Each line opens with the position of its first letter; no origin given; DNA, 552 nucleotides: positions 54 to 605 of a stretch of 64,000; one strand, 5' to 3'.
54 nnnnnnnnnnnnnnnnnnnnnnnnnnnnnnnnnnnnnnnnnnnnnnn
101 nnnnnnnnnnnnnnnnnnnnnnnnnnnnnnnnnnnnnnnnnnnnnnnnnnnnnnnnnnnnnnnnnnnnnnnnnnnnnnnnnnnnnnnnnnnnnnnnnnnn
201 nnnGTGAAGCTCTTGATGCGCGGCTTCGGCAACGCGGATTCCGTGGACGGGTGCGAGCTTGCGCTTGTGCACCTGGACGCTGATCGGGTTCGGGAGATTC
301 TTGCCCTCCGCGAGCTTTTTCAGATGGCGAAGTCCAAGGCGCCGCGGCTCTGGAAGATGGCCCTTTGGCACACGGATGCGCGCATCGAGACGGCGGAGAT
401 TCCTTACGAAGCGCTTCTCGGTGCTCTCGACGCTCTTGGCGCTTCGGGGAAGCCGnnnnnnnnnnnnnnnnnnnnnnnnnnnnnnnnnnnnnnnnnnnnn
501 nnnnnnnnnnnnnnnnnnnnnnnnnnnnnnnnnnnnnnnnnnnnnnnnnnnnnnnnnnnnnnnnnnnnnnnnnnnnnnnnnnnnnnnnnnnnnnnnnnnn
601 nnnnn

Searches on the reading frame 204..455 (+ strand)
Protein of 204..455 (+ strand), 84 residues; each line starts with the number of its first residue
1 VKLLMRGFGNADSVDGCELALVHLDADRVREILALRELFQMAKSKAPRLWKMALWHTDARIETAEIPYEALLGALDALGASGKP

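Call 24: search_protein_families(library=phrogs, alignment_id=A3, max_evalue=0.00001)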
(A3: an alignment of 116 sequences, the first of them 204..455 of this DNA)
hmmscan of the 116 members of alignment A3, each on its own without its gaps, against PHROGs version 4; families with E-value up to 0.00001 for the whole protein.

A. member 1, window:204-455:+ (84 aa): 0 families

B. families by the number of members that match (of 116 scanned): 47 families (the first 25 are shown)
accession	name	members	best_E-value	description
phrog_1358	-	1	8.4e-97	FtsK/SpoIIIE-like protein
phrog_3551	-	1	7.8e-79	FtsK/SpoIIIE-like protein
phrog_62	-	1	5.6e-68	DNA helicase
phrog_56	-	1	2.5e-66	DNA methyltransferase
phrog_388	-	1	6.6e-63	nucleotidyltransferase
phrog_293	-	1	4.3e-53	ABC transporter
phrog_4873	-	1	6.8e-47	Ku-like DNA end binding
phrog_116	-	1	4.5e-42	DNA methyltransferase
phrog_26700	-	1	8e-40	-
phrog_3301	-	1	1.9e-34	pyrophosphatase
phrog_316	-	1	1.1e-31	dihydrofolate reductase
phrog_2392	-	1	3.9e-30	ABC transporter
phrog_7897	-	1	9.7e-30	-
phrog_1818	-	1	2e-27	-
phrog_9236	-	1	4.1e-19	pyrophosphatase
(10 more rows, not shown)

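Call 28: search_protein_families(library=pfam, alignment_id=A3, max_evalue=0.0001)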
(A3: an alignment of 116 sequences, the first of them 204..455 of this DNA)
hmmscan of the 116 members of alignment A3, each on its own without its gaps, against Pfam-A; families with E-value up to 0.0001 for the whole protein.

A. member 1, window:204-455:+ (84 aa): 0 families

B. families by the number of members that match (of 116 scanned): 30 families (the first 25 are shown)
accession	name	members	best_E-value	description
PF01580.24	FtsK_SpoIIIE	1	1e-58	FtsK/SpoIIIE family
PF02086.21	MethyltransfD12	1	2.1e-56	D12 class N6 adenine-specific DNA methyltransferase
PF02735.22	Ku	1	1.8e-43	Ku70/Ku80 beta-barrel domain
PF00186.24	DHFR_1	1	1.4e-33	Dihydrofolate reductase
PF18143.6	HAD_SAK_2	1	6.2e-27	HAD domain in Swiss Army Knife RNA repair proteins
PF00005.33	ABC_tran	1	1.6e-26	ABC transporter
PF13414.12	TPR_11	1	1e-20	TPR repeat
PF00691.25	OmpA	1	1.7e-20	OmpA family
PF10127.15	RlaP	1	2.9e-20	RNA repair pathway DNA polymerase beta family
PF00176.29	SNF2-rel_dom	1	6.9e-19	SNF2-related domain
PF07719.23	TPR_2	1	4.1e-18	Tetratricopeptide repeat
PF00515.34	TPR_1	1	6.9e-17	Tetratricopeptide repeat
PF13431.12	TPR_17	1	5.6e-15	Tetratricopeptide repeat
PF07866.17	DUF1653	1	7.8e-14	Protein of unknown function (DUF1653)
PF17854.6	FtsK_alpha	1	3.2e-13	FtsK alpha domain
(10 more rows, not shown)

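Call 66: search_protein_families(library=padloc, alignment_id=A3, max_evalue=0.00001)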
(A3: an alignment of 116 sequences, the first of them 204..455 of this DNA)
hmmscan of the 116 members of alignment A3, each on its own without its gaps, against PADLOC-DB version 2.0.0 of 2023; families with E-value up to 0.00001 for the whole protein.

A. member 1, window:204-455:+ (84 aa): 0 families

B. families by the number of members that match (of 116 scanned): 47 families (the first 25 are shown)
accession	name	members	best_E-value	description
PDLC04140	mad8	2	3.6e-35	mads_8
PDLC03294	MTase_II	1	3.7e-83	Type II methyltransferase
PDLC03735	oMTase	1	4.6e-76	orphan methyltransferase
PDLC02806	SspH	1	7.1e-70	SspH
PDLC03729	oMTase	1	2.2e-59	orphan methyltransferase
PDLC03266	MTase_II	1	5.1e-56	Type II methyltransferase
PDLC03261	MTase_II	1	2.7e-54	Type II methyltransferase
PDLC02804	SspH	1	6.3e-49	SspH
PDLC03247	MTase_II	1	2.6e-36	Type II methyltransferase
PDLC00633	ZorD1|ZorD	1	3e-28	"SWI2/SNF2 helicase, Mrr-like nuclease"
PDLC02627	DrmD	1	1.4e-27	DrmD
PDLC03264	MTase_II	1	8e-25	Type II methyltransferase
PDLC02842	DpdE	1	1.2e-24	DpdE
PDLC02851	DpdE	1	2.4e-24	DpdE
PDLC04135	mad3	1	6.8e-24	mads_3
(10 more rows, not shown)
